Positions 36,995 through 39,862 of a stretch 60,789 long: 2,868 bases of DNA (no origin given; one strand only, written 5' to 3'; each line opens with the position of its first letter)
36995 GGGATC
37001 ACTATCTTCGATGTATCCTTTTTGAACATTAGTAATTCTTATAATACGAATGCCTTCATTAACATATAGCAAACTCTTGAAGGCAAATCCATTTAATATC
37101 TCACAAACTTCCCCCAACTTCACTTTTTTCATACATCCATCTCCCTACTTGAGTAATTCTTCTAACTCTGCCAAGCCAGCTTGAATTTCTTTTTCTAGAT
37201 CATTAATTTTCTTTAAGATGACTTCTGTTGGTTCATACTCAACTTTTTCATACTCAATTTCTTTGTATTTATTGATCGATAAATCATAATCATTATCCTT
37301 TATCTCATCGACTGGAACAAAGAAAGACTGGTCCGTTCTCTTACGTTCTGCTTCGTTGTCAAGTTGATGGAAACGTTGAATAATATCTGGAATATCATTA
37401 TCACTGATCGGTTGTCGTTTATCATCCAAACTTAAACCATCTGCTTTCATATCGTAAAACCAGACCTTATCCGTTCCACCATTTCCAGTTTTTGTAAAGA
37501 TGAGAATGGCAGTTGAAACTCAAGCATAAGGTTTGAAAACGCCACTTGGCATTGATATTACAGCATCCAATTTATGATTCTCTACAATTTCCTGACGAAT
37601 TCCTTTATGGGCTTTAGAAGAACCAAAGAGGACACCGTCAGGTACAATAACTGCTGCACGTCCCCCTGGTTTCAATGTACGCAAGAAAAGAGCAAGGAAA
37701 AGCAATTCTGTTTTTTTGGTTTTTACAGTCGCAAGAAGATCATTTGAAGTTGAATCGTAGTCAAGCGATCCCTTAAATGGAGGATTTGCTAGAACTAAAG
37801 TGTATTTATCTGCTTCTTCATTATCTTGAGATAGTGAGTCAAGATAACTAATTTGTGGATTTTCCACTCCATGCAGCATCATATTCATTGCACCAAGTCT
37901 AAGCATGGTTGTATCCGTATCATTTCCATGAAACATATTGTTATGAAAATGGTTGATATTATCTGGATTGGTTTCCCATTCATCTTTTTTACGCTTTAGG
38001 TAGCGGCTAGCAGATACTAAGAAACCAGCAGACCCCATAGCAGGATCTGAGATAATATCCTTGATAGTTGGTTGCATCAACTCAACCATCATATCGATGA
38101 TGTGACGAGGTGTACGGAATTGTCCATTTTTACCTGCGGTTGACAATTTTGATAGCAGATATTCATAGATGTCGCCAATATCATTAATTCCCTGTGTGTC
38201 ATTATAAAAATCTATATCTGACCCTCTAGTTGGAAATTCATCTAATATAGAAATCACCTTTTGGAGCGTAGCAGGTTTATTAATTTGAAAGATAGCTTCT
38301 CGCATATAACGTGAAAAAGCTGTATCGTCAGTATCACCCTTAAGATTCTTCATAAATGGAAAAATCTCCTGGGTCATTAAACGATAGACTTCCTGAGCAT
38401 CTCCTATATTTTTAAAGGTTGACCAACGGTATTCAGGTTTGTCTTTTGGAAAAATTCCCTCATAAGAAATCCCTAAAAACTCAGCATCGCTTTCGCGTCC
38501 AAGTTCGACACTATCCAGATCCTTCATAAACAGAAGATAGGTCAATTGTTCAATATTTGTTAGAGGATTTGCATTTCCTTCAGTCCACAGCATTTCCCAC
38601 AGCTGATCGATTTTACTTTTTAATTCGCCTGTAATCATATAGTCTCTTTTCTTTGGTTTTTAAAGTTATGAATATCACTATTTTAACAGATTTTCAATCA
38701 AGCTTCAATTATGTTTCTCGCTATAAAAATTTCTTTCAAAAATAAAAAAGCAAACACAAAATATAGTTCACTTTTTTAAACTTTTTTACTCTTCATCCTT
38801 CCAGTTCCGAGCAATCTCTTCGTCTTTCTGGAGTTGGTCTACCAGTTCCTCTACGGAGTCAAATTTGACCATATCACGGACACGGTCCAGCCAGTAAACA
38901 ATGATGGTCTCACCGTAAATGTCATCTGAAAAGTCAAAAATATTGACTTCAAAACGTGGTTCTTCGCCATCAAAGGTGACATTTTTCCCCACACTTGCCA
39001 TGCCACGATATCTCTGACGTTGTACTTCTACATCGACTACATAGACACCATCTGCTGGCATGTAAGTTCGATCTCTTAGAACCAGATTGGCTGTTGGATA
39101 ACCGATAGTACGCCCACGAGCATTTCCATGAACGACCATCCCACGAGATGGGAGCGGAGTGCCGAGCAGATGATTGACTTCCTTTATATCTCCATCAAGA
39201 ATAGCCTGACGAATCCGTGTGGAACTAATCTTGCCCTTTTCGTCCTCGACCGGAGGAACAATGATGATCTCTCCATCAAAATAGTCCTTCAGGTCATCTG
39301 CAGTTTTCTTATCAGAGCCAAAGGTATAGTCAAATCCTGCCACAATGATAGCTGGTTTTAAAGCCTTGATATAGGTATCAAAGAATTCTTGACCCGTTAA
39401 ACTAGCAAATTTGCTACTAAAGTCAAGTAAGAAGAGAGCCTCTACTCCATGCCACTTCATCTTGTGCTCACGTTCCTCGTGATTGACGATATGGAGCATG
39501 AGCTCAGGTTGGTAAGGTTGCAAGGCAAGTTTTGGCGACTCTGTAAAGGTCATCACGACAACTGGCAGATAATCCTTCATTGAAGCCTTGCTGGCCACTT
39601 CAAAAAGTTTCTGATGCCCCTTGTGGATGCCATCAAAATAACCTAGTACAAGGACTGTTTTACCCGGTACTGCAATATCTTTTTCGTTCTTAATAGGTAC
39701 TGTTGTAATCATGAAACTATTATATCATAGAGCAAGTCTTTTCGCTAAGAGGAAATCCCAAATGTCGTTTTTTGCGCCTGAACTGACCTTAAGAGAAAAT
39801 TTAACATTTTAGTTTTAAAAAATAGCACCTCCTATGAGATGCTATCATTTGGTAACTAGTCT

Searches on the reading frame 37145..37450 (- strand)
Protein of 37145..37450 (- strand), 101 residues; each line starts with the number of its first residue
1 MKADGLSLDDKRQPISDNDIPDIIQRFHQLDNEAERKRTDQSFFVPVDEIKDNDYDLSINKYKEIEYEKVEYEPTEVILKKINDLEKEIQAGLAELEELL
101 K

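Call 39: search_protein_families(library=pfam, proteins=[window:37145-37450:-], max_evalue=0.00001)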
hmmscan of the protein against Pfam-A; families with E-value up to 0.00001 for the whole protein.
window:37145-37450:- (101 aa): 1 family
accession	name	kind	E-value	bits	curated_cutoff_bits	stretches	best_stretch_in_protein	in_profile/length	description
PF02384.22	N6_Mtase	-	5.1e-06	26.5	20.4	1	9-68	254-308/311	N-6 DNA Methylase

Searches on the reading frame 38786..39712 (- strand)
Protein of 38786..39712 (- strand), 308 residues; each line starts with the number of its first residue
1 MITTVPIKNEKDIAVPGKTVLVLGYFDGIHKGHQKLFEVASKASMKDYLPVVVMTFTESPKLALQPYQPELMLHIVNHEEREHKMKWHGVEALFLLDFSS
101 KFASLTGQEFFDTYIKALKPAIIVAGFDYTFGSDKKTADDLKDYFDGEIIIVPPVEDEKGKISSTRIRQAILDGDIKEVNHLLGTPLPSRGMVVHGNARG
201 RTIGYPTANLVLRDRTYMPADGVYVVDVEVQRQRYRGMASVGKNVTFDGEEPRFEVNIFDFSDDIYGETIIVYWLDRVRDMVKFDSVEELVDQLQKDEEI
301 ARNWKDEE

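Call 39: search_protein_families(library=pfam, proteins=[window:38786-39712:-], max_evalue=0.00001)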
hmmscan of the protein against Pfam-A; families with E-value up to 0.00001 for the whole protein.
window:38786-39712:- (308 aa): 3 families
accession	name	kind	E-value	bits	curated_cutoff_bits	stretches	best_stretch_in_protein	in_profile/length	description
PF01687.23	Flavokinase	-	4.4e-40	137.2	19.6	1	183-304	1-123/124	Riboflavin kinase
PF06574.18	FAD_syn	-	4.4e-39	134.3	27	1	16-166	5-158/158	FAD synthetase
PF01467.32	CTP_transf_like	-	1.8e-06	28.6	21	1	22-169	2-132/133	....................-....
